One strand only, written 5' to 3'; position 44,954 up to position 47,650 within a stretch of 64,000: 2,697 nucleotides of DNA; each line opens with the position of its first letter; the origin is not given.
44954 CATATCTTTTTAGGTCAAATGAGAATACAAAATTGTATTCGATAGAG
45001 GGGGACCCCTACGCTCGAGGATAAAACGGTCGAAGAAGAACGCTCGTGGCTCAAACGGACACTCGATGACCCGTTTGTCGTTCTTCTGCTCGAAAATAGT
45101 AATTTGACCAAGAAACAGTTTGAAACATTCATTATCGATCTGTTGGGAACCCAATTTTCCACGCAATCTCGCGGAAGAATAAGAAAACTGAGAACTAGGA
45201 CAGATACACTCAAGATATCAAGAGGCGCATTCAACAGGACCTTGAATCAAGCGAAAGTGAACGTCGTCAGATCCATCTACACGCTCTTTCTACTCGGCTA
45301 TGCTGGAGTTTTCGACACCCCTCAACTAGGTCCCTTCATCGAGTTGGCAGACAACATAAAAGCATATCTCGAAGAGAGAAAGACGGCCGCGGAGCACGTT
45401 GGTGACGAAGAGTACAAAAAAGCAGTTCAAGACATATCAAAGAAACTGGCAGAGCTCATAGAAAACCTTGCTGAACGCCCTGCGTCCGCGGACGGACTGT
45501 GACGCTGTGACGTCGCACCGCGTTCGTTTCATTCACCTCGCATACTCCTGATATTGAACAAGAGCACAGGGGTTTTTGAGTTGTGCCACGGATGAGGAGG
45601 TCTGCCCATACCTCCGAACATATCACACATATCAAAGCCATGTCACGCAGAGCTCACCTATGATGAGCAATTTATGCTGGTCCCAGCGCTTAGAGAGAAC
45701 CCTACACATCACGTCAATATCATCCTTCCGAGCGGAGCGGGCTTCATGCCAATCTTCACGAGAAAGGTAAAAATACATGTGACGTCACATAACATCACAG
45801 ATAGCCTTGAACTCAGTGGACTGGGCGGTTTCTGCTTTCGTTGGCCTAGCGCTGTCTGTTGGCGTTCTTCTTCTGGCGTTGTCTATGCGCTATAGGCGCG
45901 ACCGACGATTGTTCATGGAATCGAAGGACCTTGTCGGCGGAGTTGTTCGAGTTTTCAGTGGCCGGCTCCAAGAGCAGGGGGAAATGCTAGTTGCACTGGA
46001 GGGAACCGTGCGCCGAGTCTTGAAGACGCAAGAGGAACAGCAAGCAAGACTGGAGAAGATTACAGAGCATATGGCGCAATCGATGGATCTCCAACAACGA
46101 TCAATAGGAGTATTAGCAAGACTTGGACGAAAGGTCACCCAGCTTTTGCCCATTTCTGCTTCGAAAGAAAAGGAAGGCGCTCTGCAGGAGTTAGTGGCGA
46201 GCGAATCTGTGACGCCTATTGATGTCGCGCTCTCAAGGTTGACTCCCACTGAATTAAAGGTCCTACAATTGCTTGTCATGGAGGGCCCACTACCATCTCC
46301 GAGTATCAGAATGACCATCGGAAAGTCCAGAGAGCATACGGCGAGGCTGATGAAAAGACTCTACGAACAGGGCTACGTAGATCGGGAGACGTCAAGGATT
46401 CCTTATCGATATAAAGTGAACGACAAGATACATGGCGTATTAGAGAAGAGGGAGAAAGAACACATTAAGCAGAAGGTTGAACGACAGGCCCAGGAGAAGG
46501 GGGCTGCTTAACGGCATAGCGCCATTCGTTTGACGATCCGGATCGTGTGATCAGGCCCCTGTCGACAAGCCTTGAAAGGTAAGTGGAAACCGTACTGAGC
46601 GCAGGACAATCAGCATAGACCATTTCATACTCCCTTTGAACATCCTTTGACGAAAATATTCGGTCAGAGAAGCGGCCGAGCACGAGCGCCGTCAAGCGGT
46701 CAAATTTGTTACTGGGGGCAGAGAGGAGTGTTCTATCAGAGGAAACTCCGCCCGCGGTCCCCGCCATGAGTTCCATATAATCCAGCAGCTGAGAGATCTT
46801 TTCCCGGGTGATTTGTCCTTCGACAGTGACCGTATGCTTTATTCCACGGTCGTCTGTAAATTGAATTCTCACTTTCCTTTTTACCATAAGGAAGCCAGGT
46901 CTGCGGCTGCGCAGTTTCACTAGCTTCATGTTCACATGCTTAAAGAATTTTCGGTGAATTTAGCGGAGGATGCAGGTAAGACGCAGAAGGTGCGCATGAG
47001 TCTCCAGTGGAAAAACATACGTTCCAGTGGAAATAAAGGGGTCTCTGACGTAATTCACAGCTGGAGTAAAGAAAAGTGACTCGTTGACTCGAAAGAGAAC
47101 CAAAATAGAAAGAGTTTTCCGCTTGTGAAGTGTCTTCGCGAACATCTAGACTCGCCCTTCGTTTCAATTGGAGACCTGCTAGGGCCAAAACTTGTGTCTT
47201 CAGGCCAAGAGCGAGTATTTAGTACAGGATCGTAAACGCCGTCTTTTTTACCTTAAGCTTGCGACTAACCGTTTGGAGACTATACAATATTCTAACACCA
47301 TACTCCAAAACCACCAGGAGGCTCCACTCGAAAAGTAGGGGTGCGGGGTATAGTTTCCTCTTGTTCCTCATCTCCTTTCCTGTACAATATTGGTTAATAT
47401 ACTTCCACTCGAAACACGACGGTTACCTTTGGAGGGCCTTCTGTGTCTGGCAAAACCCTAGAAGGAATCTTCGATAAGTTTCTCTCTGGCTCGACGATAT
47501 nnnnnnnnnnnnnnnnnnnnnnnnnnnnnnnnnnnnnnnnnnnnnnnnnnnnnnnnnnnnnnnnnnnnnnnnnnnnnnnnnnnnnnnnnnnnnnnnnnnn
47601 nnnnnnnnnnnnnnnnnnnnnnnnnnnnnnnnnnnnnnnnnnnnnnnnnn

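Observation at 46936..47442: Candidate oriC with ORB-like boxes immediately upstream of orc1/cdc6, followed by DUF99 and PolD DP1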

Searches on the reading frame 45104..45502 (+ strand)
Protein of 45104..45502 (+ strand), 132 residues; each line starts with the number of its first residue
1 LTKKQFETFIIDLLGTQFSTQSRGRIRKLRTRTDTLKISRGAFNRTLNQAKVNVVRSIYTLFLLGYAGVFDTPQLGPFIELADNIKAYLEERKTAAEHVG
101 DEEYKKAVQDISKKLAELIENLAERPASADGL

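Call 6: search_protein_families(library=pfam, proteins=[window:45104-45502:+])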
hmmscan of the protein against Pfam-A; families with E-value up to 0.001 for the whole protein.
window:45104-45502:+ (132 aa): 0 families

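Call 49: search_protein_families(library=ncbifam, proteins=[window:45104-45502:+], max_evalue=0.01)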
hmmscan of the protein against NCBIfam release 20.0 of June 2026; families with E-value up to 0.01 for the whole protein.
window:45104-45502:+ (132 aa): 0 families

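Call 72: search_protein_families(library=pfam, proteins=[window:45104-45502:+], max_evalue=1)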
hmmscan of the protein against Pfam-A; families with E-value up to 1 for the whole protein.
window:45104-45502:+ (132 aa): 1 family
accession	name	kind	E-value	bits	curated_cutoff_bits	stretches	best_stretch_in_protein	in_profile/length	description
PF12917.13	YfbR-like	-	0.005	17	25.9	1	66-118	112-166/182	5'-deoxynucleotidase YfbR-like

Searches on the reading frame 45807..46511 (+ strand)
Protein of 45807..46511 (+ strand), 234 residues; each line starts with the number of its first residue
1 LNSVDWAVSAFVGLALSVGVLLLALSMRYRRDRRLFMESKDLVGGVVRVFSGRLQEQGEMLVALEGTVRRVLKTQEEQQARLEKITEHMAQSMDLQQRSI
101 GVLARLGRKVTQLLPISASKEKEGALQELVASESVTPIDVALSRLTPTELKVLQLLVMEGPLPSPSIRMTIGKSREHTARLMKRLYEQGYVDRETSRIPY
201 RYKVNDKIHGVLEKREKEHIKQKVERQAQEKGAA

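Call 6: search_protein_families(library=pfam, proteins=[window:45807-46511:+])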
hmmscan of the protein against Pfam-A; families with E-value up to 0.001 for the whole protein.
window:45807-46511:+ (234 aa): 3 families
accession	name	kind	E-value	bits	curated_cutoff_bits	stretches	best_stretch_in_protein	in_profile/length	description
PF01978.25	TrmB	-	9.3e-06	25.9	25.6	1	145-204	6-64/68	Sugar-specific transcriptional regulator TrmB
PF01047.28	MarR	-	9.4e-05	22.7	24.6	1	145-196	1-52/59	MarR family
PF03965.22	Penicillinase_R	-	0.00091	20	22.6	0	145-221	1-81/115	Penicillinase repressor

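Call 49: search_protein_families(library=ncbifam, proteins=[window:45807-46511:+], max_evalue=0.01)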
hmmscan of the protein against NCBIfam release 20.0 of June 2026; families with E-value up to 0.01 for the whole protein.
window:45807-46511:+ (234 aa): 2 families
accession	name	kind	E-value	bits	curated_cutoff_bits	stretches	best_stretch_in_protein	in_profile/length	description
TIGR01884.1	cas_HTH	subfamily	0.00016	21.1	60.2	1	136-206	131-200/202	CRISPR-associated CARF protein Csa3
NF040939.2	trans_reg_lrs14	equivalog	0.0026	17.8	90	0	144-205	18-86/103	Lrs14 family HTH-type transcriptional regulator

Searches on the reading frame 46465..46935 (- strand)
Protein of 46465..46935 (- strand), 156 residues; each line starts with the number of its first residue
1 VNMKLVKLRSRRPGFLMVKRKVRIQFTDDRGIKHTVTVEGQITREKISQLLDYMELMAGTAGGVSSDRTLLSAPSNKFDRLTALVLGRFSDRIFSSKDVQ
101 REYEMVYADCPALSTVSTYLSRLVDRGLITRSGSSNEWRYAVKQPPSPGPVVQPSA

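Call 6: search_protein_families(library=pfam, proteins=[window:46465-46935:-])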
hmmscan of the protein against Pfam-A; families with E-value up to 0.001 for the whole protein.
window:46465-46935:- (156 aa): 1 family
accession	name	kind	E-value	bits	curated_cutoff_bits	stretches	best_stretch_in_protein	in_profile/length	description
PF03428.19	RP-C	-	0.00015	22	24.4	1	111-145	83-117/175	Replication protein C N-terminal domain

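Call 49: search_protein_families(library=ncbifam, proteins=[window:46465-46935:-], max_evalue=0.01)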
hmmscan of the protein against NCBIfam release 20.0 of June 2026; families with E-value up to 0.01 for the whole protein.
window:46465-46935:- (156 aa): 2 families
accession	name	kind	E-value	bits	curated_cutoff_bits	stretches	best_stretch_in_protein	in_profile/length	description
NF040974.1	RepABC_RepC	equivalog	0.0018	17.7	150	1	112-144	96-128/393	plasmid replication protein RepC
NF010396.0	PRK13824.1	domain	0.0041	16.1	390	1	112-144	96-128/404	replication protein C domain-containing protein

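Call 54: find_homologous_proteins(query=window:46465-46935:-, max_evalue=0.00001)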
Query window:46465-46935:- (156 aa): 60 proteins with E <= 0.00001 among 123 candidates.
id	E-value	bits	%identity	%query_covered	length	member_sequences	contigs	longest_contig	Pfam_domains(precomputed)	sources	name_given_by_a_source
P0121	2.1e-84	298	90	99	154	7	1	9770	-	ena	-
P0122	2.5e-70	253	76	100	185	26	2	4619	-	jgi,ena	-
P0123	3.0e-70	253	77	100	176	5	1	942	-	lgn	-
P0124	1.5e-69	250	83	90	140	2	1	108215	-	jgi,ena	-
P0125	3.4e-67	243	82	89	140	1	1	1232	-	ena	-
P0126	5.9e-67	242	79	90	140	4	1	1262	-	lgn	-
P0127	2.7e-66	240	79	90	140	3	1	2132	-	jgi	-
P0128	8.8e-64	232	78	90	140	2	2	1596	-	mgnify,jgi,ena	mgnify:CR=1 FL=1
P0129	3.0e-40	155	58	83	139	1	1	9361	-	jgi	jgi:hypothetical protein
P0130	1.7e-37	146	51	86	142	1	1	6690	-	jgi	jgi:predicted transcriptional regulator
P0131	3.4e-37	145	55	81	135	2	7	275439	-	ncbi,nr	ncbi:MAG: hypothetical protein QXL25_02780 [Candidatus Bathyarchaeia archaeon]|nr:hypothetical prote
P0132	1.1e-36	144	51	86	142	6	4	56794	-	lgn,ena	-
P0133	2.0e-36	143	54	81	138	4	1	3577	-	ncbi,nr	ncbi:hypothetical protein KEJ23_07650 [Candidatus Bathyarchaeota archaeon]|nr:hypothetical protein [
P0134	2.0e-36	143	52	84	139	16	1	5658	-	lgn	-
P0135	4.7e-36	142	54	79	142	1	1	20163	-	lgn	-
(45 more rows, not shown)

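Call 65: predict_structure(alignment_id=A3)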
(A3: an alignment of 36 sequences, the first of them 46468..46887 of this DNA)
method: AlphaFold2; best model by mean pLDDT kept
length: 140 residues; sequences in the alignment: 36
mean_pLDDT: 71.8   pTM: 0.47
mean pLDDT of the five models: 71.8, 71.2, 68.4, 65.7, 63.7
residues with pLDDT >= 90: 17; 70-90: 60; 50-70: 39; < 50: 24
segments of 3 or more residues with pLDDT < 50: 43-57, 130-137
pLDDT, mean of each block of 10 residues (from residue 1): 63 67 65 69 44 48 87 87 90 87 89 85 78 46
secondary structure, 60 per line:
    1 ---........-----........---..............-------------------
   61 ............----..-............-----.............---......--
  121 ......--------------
elements in order: E4-11 E17-24 H28-41 H61-72 H80-91 H97-109 E113-118 E121-126

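Call 67: fold_search(model_id=the predicted structure, library=pdb)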
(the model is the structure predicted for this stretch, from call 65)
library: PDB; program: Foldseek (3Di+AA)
matches with E <= 10: 1225; with E <= 0.001: 0
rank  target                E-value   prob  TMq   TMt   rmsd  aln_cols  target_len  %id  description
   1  6qfd_C                2.3e-03  1.00  0.42  0.51   3.4        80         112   21  The complex structure of hsRosR-S4 (vng0258/RosR-S4) (released 2019-07-10)
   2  6qfd_A                5.1e-03  1.00  0.41  0.49   3.0        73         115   22  The complex structure of hsRosR-S4 (vng0258/RosR-S4) (released 2019-07-10)
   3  6qfd_B                5.1e-03  1.00  0.42  0.50   4.0        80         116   20  The complex structure of hsRosR-S4 (vng0258/RosR-S4) (released 2019-07-10)
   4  4k2e_B                6.2e-03  1.00  0.36  0.53   8.0       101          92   15  HlyU from Vibrio cholerae N16961 (released 2014-04-30)
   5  6qh0_C                6.6e-03  1.00  0.38  0.47   2.8        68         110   22  The complex structure of hsRosR-S5 (VNG0258H/RosR-S5) (released 2019-07-10)
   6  6qh0_D                7.0e-03  1.00  0.37  0.45   2.8        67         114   22  The complex structure of hsRosR-S5 (VNG0258H/RosR-S5) (released 2019-07-10)
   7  4esf                  7.0e-03  1.00  0.39  0.53   3.6        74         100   20  Crystal structure of PadR-like transcriptional regulator (BCE3449) from Bacillus cereus strain ATCC 10987 (released 2012-12-05)
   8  1sax_A                7.9e-03  1.00  0.39  0.44   3.4        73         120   18  Three-dimensional structure of s.aureus methicillin-resistance regulating transcriptional repressor meci in complex wi (released 2004-04-27)
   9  6ez1_A                8.4e-03  1.00  0.41  0.51   2.9        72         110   22  Structure of h. salinarum RosR (vng0258) grown from NaBr (released 2018-08-22)
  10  6o8k                  9.0e-03  1.00  0.37  0.52   5.0        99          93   15  Crystal Structure of apo and reduced Sulfide-responsive transcriptional repressor (SqrR) from Rhodobacter capsulatus. (released 2020-04-01)
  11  3cuo_D                9.0e-03  1.00  0.36  0.51   5.6        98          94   24  Crystal structure of the predicted DNA-binding transcriptional regulator from E. coli (released 2008-06-17)
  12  6abt_A                9.6e-03  1.00  0.40  0.55   3.0        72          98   22  Crystal structure of transcription factor from Listeria monocytogenes (released 2019-06-05)
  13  1okr_B                9.6e-03  1.00  0.38  0.43   5.2        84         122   15  Three-dimensional structure of S.aureus methicillin-resistance regulating transcriptional repressor MecI. (released 2003-10-09)
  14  4ets_B                9.6e-03  1.00  0.42  0.39   9.4       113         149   16  Crystal structure of Campylobacter jejuni ferric uptake regulator (released 2012-06-20)
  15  8rxh_Sa               9.6e-03  1.00  0.39  0.51  18.9       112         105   17  CRYO-EM STRUCTURE OF LEISHMANIA MAJOR 80S RIBOSOME WITH A/P/E-site tRNA AND mRNA : PARENTAL STRAIN (released 2024-05-15)
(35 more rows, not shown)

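Call 72: search_protein_families(library=pfam, proteins=[window:46468-46887:-], max_evalue=1)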
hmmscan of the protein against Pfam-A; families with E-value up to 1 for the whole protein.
window:46468-46887:- (140 aa): 8 families
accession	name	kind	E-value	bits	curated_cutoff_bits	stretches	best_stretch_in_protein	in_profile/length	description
PF03428.19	RP-C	-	0.00024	21.4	24.4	1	95-129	83-117/175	Replication protein C N-terminal domain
PF03965.22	Penicillinase_R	-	0.0013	19.6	22.6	1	79-127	19-65/115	Penicillinase repressor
PF01047.28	MarR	-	0.017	15.4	24.6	1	98-119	32-53/59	MarR family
PF12802.13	MarR_2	-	0.024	15.2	27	1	98-117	35-54/61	MarR family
PF13545.12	HTH_Crp_2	-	0.093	13.2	27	1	98-116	37-56/70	Crp-like helix-turn-helix domain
PF13412.12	HTH_24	-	0.095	12.7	21.9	1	97-114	31-48/48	Winged helix-turn-helix DNA-binding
PF14947.12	HTH_45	-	0.11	12.9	25.5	0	97-118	33-54/77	Winged helix-turn-helix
PF25213.1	HVO_A0261_N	-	0.17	12.2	35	0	98-118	39-59/86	HVO_A0261 N-terminal domain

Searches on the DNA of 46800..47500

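Call 60: search_rna_families(source=window, start=46800, end=47500, threshold=evalue, max_evalue=1)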
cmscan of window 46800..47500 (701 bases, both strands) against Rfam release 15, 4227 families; matches with E-value up to 1: 0.
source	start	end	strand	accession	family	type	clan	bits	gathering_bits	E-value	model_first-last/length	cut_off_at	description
